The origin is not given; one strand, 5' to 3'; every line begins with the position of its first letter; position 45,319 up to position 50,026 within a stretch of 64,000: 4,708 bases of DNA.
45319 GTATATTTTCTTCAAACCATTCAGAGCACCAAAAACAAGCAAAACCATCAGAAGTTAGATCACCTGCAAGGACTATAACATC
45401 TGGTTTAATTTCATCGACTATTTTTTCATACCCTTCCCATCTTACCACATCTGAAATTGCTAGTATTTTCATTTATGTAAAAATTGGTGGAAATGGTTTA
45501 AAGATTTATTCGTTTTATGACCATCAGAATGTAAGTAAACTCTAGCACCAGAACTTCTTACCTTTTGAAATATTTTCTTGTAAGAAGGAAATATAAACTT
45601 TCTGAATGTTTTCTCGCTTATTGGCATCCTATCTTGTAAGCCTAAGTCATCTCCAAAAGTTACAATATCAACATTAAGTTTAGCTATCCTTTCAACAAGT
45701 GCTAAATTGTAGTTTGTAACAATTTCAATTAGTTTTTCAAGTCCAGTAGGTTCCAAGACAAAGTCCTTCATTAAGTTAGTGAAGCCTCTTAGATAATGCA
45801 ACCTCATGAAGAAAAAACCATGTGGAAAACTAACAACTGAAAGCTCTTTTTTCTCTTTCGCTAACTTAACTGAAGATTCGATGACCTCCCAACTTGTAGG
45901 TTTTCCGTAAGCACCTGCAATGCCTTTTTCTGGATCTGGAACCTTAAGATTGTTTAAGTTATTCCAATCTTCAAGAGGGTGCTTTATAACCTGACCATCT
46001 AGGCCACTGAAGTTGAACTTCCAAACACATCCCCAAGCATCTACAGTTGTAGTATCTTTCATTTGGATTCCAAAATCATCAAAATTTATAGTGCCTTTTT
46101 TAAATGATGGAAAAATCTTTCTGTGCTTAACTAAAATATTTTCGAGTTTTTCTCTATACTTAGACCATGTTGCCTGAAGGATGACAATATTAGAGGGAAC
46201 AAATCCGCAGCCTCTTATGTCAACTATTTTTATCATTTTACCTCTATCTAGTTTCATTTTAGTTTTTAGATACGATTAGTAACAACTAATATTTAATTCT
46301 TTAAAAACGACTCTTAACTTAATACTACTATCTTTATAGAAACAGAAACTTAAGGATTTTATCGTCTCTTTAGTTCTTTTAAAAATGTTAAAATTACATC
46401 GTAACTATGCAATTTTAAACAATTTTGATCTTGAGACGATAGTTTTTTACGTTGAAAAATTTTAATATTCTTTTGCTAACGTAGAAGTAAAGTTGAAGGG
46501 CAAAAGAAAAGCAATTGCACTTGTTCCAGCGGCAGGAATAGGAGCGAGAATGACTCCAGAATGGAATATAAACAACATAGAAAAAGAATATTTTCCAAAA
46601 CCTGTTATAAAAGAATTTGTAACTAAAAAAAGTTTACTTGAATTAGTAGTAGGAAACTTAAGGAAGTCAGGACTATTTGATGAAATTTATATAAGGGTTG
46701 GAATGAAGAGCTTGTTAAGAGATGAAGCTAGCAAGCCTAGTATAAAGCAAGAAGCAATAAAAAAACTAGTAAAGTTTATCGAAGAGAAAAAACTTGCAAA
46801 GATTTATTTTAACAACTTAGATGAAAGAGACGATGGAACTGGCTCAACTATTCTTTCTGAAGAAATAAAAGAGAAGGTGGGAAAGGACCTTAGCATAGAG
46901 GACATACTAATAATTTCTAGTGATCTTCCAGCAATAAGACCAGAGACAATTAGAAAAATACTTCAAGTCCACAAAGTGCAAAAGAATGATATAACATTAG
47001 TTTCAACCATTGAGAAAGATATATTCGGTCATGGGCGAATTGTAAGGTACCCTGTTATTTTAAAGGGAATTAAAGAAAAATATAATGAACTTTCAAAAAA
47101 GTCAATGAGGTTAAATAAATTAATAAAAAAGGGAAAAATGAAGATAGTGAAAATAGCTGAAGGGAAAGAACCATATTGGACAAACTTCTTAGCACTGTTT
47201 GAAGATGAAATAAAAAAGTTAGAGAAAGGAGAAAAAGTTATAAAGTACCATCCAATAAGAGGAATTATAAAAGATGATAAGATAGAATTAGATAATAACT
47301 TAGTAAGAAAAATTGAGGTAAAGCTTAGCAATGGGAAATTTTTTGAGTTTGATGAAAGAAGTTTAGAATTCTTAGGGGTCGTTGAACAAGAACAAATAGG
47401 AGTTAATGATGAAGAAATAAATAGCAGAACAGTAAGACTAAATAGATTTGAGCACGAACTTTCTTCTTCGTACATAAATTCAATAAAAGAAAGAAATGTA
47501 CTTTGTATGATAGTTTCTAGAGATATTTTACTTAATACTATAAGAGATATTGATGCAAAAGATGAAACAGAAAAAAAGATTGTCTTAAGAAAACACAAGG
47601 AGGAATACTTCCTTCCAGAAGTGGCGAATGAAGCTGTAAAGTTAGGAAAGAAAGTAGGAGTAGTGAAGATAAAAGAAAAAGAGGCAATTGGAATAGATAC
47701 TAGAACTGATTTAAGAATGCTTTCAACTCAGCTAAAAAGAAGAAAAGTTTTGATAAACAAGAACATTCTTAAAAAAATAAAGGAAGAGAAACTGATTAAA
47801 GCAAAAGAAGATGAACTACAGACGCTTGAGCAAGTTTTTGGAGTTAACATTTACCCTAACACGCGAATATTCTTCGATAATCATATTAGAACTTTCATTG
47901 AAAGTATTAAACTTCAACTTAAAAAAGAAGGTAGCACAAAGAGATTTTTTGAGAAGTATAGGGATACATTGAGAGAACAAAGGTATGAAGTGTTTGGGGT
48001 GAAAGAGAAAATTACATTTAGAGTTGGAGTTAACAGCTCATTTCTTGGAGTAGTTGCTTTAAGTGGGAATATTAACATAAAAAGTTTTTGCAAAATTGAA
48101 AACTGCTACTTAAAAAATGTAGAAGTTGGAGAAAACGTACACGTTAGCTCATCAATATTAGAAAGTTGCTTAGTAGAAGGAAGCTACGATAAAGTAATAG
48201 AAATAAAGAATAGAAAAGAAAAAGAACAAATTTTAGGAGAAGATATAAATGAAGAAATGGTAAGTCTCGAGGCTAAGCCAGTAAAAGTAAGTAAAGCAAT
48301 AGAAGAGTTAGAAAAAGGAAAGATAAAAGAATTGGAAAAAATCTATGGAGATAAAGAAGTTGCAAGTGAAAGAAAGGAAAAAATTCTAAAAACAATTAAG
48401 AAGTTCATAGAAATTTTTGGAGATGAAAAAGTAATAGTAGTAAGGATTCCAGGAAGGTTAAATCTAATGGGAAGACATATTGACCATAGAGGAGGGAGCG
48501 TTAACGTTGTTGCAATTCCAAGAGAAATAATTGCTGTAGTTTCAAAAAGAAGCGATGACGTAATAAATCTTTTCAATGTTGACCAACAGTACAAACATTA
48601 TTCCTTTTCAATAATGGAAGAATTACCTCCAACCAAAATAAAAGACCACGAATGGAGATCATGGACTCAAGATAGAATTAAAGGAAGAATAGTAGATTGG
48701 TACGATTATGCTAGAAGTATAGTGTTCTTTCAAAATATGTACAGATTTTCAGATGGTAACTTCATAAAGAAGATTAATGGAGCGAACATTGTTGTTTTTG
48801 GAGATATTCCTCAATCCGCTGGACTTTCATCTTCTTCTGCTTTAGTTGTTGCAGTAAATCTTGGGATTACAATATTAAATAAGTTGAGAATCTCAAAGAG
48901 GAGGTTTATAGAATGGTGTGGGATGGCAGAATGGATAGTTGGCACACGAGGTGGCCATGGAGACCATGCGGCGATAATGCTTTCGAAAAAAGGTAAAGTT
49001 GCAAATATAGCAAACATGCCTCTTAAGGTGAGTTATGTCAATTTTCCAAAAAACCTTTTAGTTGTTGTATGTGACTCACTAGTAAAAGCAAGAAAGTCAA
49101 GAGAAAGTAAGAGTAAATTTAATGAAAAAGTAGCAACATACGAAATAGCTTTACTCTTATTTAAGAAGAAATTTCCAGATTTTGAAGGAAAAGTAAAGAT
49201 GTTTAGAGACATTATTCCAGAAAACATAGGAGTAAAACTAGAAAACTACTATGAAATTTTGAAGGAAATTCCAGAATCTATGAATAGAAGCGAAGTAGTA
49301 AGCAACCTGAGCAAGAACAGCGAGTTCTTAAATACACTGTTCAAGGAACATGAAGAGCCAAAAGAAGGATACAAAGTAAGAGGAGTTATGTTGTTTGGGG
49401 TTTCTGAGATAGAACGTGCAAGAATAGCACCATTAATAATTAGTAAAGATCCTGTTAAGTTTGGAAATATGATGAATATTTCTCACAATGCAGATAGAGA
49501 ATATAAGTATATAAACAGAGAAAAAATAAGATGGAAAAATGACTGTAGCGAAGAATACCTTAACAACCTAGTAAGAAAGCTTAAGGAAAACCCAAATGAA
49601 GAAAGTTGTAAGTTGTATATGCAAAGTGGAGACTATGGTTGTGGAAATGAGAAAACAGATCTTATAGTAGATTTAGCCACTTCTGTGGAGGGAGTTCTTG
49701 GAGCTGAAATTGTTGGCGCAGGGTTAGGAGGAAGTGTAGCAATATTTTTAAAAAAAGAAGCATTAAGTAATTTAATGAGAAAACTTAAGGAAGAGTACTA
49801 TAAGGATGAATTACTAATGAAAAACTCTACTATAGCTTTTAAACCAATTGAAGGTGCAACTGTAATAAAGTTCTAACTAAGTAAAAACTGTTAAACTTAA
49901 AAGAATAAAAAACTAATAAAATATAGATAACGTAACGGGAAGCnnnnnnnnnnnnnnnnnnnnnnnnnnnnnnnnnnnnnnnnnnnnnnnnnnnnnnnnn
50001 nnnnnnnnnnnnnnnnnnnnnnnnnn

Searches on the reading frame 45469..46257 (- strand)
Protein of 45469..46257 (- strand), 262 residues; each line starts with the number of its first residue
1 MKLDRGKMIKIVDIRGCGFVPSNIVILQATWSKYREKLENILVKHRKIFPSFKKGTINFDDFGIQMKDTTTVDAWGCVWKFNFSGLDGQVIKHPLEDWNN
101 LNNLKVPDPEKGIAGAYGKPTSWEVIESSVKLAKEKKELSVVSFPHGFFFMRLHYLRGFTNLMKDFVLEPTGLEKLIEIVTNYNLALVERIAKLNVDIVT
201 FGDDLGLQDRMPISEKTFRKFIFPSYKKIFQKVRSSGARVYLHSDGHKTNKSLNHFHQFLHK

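Call 96: search_protein_families(library=pfam, proteins=[window:45469-46257:-], max_evalue=0.001)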
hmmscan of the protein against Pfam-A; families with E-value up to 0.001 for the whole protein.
window:45469-46257:- (262 aa): 1 family
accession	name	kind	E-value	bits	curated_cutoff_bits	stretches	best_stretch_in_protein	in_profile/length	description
PF01208.23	URO-D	-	1.2e-12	47.9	23.9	1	59-248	65-249/346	Uroporphyrinogen decarboxylase (URO-D)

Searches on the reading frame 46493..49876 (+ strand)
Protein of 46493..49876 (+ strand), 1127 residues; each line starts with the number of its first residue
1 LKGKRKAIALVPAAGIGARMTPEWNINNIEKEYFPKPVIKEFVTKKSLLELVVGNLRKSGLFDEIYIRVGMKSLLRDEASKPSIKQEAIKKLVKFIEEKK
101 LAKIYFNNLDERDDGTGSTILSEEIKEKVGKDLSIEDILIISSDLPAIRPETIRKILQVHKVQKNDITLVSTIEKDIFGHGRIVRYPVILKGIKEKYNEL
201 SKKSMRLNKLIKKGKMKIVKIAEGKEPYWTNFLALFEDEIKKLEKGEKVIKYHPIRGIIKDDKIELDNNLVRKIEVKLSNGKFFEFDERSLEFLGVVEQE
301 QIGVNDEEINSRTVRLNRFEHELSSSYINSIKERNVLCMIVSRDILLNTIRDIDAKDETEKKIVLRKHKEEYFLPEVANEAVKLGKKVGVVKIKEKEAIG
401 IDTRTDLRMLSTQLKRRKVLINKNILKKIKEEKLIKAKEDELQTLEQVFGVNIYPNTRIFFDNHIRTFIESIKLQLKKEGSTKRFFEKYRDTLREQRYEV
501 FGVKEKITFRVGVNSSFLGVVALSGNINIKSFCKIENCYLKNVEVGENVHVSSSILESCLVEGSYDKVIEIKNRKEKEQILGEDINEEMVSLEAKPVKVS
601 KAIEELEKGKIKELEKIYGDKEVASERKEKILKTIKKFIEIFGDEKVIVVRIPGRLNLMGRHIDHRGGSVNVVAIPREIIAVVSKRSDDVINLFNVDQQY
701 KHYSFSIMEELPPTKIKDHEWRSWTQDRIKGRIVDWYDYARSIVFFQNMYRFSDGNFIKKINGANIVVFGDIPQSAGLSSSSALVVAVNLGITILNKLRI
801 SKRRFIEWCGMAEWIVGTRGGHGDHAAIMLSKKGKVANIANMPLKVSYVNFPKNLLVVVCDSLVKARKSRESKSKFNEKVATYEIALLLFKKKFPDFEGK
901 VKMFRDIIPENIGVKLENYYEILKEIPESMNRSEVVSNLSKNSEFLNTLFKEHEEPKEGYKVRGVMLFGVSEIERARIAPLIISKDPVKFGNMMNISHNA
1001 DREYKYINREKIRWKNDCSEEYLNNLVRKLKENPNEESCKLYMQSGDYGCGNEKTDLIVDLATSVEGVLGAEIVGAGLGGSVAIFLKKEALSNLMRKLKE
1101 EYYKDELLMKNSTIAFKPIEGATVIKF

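Call 59: search_protein_families(library=pfam, proteins=[window:46493-49876:+], max_evalue=0.0001)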
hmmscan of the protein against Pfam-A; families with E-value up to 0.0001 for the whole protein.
window:46493-49876:+ (1127 aa): 3 families
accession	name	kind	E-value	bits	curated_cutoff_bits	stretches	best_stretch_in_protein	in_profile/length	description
PF10509.15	GalKase_gal_bdg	-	1.4e-14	53.8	23.1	1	636-685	1-49/49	Galactokinase galactose-binding signature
PF00288.32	GHMP_kinases_N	-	7.7e-11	42.5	22.3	1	759-831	15-86/87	GHMP kinases N terminal domain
PF08544.19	GHMP_kinases_C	-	6.3e-06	26.9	21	0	1037-1103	19-84/85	GHMP kinases C terminal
